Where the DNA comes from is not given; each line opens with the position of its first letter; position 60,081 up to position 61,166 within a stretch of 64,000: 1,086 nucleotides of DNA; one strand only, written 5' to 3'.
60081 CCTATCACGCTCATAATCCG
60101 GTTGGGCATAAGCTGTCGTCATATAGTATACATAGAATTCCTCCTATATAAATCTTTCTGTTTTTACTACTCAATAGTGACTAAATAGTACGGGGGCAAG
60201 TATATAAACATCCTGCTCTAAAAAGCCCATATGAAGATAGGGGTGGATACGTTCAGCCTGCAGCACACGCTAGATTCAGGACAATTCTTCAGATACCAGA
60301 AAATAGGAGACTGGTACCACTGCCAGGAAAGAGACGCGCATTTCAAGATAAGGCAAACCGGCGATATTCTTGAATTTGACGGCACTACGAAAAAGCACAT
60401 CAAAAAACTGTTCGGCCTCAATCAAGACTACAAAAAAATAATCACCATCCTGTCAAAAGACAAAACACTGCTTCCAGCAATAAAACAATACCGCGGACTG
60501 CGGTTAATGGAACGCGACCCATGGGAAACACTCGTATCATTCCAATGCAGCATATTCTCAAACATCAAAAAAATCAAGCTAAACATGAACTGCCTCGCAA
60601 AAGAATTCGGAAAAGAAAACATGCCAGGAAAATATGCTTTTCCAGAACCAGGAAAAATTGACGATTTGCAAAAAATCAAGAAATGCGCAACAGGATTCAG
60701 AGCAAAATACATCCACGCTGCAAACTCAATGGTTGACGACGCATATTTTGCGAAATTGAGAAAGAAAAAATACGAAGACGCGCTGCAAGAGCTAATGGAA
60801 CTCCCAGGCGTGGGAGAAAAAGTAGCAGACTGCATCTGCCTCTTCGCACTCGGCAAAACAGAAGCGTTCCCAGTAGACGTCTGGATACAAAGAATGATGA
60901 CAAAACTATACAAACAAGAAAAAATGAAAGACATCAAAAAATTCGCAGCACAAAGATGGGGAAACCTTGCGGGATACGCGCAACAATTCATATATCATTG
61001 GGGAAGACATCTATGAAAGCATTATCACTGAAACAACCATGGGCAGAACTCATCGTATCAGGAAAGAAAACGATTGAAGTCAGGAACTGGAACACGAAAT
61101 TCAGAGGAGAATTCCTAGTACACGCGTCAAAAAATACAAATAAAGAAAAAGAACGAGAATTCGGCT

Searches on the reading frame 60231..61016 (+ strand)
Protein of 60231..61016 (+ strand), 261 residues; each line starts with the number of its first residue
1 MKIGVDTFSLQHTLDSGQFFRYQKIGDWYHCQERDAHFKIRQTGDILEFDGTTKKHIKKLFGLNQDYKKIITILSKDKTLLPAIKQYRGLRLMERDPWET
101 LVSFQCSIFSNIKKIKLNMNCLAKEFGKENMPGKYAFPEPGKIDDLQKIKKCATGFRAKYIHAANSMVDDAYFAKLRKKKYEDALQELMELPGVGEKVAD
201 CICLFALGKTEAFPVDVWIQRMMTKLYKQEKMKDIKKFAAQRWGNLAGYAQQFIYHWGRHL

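Call 11: search_protein_families(library=pfam, proteins=[window:60231-61016:+], max_evalue=0.0001)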
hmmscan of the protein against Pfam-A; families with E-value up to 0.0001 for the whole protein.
window:60231-61016:+ (261 aa): 2 families
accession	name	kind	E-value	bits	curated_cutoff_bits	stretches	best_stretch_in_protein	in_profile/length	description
PF07934.18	OGG_N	-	3e-14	53.7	23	1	5-101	6-115/115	8-oxoguanine DNA glycosylase, N-terminal domain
PF00633.29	HHH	-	3e-05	24.1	24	1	185-205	10-30/30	Helix-hairpin-helix motif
